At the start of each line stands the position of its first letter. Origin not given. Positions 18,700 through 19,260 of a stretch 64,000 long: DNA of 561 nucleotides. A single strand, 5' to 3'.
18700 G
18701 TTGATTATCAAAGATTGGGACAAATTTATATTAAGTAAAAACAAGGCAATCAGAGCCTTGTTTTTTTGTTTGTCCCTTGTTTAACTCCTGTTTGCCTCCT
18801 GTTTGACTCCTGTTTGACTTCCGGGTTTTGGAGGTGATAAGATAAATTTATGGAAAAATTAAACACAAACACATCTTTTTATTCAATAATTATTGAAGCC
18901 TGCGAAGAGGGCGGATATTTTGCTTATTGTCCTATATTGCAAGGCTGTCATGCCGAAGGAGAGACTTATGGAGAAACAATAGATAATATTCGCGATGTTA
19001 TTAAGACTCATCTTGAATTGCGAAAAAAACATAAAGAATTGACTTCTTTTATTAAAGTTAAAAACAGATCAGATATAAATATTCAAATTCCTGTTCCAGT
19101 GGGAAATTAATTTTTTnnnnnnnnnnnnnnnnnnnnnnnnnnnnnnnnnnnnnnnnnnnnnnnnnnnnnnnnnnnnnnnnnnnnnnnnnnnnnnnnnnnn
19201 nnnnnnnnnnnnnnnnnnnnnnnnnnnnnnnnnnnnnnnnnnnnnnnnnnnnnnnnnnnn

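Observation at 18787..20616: Tandem toxin-antitoxin array with shared iteron leader and a deletion remnant of a fourth module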

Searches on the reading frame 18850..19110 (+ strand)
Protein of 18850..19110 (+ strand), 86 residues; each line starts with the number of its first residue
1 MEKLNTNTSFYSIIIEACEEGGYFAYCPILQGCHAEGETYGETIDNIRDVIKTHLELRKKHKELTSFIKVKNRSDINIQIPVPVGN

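Call 4: search_protein_families(library=pfam, proteins=[window:18850-19110:+], max_evalue=0.1)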
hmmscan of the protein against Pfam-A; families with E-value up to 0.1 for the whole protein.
window:18850-19110:+ (86 aa): 2 families
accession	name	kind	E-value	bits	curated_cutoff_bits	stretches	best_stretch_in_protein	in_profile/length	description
PF15919.11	HicB_lk_antitox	-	1.1e-05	26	27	1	11-58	1-48/123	HicB_like antitoxin of bacterial toxin-antitoxin system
PF21748.3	UPF0150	-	0.00074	19.8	27.3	1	18-60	15-58/64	UPF0150-like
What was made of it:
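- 18850..19110 (+): hicB-1, an 86-aa single-domain HicB antitoxin with no C-terminal DNA-binding domain. Pfam HicB_lk_antitox covers profile positions 1-48 of 123 only (call 4).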

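Call 11: find_encoding_contigs(protein=window:18850-19110:+, flank=5000, max_places=10)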
Protein window:18850-19110:+ (86 aa): no gene with exactly this product is on record in the collection.

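Call 13: search_protein_families(library=ncbifam, proteins=[window:18850-19110:+], max_evalue=0.1)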
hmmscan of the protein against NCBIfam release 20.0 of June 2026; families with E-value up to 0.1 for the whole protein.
window:18850-19110:+ (86 aa): 0 families

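Call 18: find_homologous_proteins(query=window:18850-19110:+)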
Query window:18850-19110:+ (86 aa): 125 proteins with E <= 0.001 among 127 candidates; the best 120 are listed.
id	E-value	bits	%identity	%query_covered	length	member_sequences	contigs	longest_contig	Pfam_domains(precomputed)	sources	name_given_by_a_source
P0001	7.0e-48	178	94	100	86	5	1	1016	PF15919.12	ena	-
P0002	2.5e-46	173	91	100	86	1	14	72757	-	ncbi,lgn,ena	ncbi:MAG: type II toxin-antitoxin system HicB family antitoxin [Patescibacteria group bacterium]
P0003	6.8e-45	169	88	100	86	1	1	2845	PF15919.12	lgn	-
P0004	2.7e-41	157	83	100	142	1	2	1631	PF15919.12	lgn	-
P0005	3.1e-41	157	81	100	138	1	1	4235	PF15919.12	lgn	-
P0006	6.3e-41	156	78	100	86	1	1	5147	PF15919.12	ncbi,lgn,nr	ncbi:type II toxin-antitoxin system HicB family antitoxin [Candidatus Azambacteria bacterium]|nr:typ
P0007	6.8e-41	156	83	100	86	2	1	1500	-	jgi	jgi:predicted RNase H-like HicB family nuclease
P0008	1.0e-40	155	81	100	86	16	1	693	PF15919.12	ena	-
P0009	2.0e-39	151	78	100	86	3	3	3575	-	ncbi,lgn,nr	ncbi:MAG: type II toxin-antitoxin system HicB family antitoxin [Candidatus Nealsonbacteria bacterium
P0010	5.0e-39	150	80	100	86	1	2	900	PF15919.12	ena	-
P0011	7.0e-39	149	79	99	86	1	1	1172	PF15919.12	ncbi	-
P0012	7.7e-39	149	77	100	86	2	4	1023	PF15919.12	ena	-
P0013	2.9e-38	147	77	100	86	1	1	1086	PF15919.12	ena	-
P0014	3.1e-36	141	76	98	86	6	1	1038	PF15919.12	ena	-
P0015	2.0e-35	138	72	100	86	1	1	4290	PF15919.12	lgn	-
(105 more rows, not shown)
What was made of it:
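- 18850..19110 (+): Homologues up to 94% identical are named HicB (call 18).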

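Call 20: find_encoding_contigs(protein=P0002, flank=4000, max_places=8)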
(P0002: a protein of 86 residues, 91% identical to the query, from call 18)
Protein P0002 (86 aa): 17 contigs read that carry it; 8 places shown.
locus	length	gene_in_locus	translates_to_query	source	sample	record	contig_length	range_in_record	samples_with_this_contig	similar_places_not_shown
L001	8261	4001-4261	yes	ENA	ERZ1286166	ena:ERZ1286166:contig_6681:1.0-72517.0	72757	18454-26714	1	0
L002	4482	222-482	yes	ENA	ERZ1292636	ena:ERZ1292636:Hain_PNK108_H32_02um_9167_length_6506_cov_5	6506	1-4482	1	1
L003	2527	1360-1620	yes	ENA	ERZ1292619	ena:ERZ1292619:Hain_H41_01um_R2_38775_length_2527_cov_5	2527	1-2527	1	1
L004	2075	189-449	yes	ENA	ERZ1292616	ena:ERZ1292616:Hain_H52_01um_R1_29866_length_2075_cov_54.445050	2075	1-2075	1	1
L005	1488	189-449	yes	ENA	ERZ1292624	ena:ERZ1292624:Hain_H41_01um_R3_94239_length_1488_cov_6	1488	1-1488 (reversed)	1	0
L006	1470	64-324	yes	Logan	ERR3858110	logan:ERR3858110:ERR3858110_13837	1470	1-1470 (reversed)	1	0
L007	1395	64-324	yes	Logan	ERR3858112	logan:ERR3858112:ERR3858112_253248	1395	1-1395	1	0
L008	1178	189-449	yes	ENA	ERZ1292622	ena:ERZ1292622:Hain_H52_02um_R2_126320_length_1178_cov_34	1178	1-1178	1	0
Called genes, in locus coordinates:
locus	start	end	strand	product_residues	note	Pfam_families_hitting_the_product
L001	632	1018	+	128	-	-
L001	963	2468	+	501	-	-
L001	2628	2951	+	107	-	-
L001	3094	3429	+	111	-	-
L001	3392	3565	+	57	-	-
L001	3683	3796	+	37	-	-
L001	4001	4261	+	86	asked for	-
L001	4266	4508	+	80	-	PF07927:HicA_toxin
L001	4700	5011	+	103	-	PF05973:Gp49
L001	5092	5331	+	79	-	PF01381:HTH_3, PF12844:HTH_19, PF13560:HTH_31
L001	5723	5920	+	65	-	-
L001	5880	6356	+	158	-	PF13936:HTH_38, PF13384:HTH_23 (faint)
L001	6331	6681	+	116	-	-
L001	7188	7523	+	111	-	PF01934:HepT-like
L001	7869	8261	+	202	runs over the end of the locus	-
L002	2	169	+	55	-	?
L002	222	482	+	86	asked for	-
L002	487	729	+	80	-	PF07927:HicA_toxin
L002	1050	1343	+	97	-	PF01909:NTP_transf_2, PF18765:Polbeta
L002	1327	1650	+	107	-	PF01934:HepT-like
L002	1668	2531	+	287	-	-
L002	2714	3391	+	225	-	PF01797:Y1_Tnp (weak)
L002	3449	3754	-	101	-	-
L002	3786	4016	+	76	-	-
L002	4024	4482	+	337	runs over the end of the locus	-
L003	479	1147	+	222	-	PF01797:Y1_Tnp (weak)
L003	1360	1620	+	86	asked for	-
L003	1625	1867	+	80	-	PF07927:HicA_toxin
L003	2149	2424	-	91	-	-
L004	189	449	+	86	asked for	-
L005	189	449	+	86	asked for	-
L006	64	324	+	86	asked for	-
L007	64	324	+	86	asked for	-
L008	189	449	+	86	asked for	-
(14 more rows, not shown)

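Call 38: find_encoding_contigs(protein=P0003, flank=3000, max_places=4)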
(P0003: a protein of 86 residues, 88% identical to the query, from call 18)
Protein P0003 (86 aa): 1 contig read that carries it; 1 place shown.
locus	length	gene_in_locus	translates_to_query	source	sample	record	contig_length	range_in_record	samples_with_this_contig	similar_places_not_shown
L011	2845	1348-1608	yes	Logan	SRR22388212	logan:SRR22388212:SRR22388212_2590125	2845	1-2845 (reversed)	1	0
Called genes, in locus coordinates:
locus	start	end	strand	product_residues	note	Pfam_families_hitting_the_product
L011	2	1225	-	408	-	?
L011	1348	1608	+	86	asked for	PF15919:HicB_lk_antitox (weak)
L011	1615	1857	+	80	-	PF07927:HicA_toxin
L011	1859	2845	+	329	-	?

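Call 39: find_encoding_contigs(protein=P0006, flank=3000, max_places=4)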
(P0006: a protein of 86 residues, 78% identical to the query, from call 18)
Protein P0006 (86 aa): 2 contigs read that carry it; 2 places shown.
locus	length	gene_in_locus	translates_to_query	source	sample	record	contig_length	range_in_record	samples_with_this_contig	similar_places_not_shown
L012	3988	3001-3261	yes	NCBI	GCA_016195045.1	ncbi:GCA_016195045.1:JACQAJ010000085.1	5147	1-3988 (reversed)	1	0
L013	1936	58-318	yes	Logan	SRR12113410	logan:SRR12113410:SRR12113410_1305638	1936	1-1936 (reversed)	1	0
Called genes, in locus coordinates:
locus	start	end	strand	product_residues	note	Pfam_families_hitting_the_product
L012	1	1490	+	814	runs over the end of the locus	PF05658:YadA_head (weak), PF13884:Peptidase_S74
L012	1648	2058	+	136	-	-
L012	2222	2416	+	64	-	-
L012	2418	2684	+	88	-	PF15738:YafQ_toxin (weak)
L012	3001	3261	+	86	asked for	PF15919:HicB_lk_antitox (weak)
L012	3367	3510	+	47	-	PF07927:HicA_toxin (weak)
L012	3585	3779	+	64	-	-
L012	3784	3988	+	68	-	PF05016:ParE_toxin (weak)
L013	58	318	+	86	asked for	PF15919:HicB_lk_antitox (weak)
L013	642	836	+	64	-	-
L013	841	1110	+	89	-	PF05016:ParE_toxin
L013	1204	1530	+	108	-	PF04365:BrnT_toxin (weak)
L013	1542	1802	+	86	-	PF12441:CopG_antitoxin (faint)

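Call 40: find_encoding_contigs(protein=P0009, flank=3000, max_places=4)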
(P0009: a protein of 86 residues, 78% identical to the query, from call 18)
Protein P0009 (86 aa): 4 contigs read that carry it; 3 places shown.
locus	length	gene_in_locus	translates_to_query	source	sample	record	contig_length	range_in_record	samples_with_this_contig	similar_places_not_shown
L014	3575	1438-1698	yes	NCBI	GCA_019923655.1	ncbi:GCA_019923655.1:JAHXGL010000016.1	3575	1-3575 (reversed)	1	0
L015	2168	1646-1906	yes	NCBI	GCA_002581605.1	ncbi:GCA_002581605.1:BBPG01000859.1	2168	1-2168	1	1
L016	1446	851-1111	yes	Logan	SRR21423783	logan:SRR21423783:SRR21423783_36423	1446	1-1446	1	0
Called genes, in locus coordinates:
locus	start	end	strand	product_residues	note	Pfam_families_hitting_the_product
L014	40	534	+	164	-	PF13649:Methyltransf_25 (faint), PF08241:Methyltransf_11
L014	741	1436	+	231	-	-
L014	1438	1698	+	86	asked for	-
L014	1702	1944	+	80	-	PF07927:HicA_toxin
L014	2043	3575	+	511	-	?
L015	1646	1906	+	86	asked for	-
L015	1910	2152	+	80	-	PF07927:HicA_toxin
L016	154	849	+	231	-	-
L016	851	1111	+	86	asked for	-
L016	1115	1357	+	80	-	PF07927:HicA_toxin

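Call 50: find_related_loci(query=A3, collection=genome_contigs, flank=4000)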
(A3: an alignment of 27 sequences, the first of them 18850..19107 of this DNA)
Query A3 (86 aa) in genome_contigs; peptide patterns used: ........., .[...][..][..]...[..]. (x = any residue, [..] = any of these).
364 stretches matched a pattern; 101 encode a relative of the query (tblastn E <= 1e-3); the best 80 are kept; 80 distinct loci.
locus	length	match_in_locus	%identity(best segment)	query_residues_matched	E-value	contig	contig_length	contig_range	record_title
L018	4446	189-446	91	1-86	2e-51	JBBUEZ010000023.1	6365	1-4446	MAG: Patescibacteria group bacterium isolate H32-bin006_1 H32_bin006_1_000000000023, whole genome shotgun sequence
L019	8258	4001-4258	84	1-86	1e-47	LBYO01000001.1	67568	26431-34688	MAG: Parcubacteria group bacterium GW2011_GWA1_40_21 UT90_C0001, whole genome shotgun sequence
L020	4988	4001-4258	78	1-86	3e-46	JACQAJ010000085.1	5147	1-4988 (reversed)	MAG: Candidatus Azambacteria bacterium isolate NC_groundwater_913_Pr1_S-0.2um_35_36 Montesol18-Sp2_coassembly_scaffold_9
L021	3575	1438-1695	78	1-86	4e-44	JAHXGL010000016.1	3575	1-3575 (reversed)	MAG: Candidatus Nealsonbacteria bacterium isolate Unc1 Unc1_contig_16, whole genome shotgun sequence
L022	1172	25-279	79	1-85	9e-45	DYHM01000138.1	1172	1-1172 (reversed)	MAG TPA_asm: Patescibacteria group bacterium isolate DR5_33_354 Afr_mines_DR5_17277_length_1172_cov_109_414503, whole ge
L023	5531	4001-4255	66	1-85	2e-36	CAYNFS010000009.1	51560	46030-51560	MAG TPA_asm: uncultured Candidatus Saccharibacteria bacterium isolate binchicken_co38_1306 genome assembly, contig: NODE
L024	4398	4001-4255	61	1-85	1e-33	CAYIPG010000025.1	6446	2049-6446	MAG TPA_asm: uncultured Candidatus Saccharibacteria bacterium isolate ERP119705_co3_289 genome assembly, contig: NODE_15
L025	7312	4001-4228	63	9-84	2e-32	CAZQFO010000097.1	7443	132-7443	MAG TPA_asm: uncultured Candidatus Peribacteria bacterium isolate SRP077602_co7_132 genome assembly, contig: NODE_41607_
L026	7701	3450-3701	62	1-84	1e-31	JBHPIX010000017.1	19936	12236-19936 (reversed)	Patescibacteria group bacterium isolate SAG AM-312-K06 AM-312-K06_NODE_17, whole genome shotgun sequence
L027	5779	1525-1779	56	1-85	3e-31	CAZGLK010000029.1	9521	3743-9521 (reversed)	MAG TPA_asm: uncultured Candidatus Saccharibacteria bacterium isolate binchicken_co38_1088 genome assembly, contig: NODE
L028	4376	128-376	55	2-84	1e-30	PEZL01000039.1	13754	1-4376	MAG: Candidatus Tagabacteria bacterium CG09_land_8_20_14_0_10_41_14 CG09_land_8_20_14_0.10_scaffold_789_c, whole genome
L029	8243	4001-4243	62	4-84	3e-30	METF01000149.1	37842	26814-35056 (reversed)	MAG: candidate division KSB1 bacterium RBG_16_48_16 RBG_16_scaffold_29821, whole genome shotgun sequence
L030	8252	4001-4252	58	1-84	3e-30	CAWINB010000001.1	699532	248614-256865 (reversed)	MAG: Candidatus Doudnabacteria bacterium isolate MFD04434.bin.1.36 genome assembly, contig: contig_24013, whole genome s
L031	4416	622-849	59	3-78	3e-29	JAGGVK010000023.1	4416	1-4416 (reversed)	MAG: bacterium isolate AUK098 PB_MBMC_052_c_000000000014, whole genome shotgun sequence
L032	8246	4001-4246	52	1-82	1e-28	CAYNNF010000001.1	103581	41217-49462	MAG TPA_asm: uncultured Candidatus Saccharibacteria bacterium isolate SRP178699_co1_596 genome assembly, contig: NODE_11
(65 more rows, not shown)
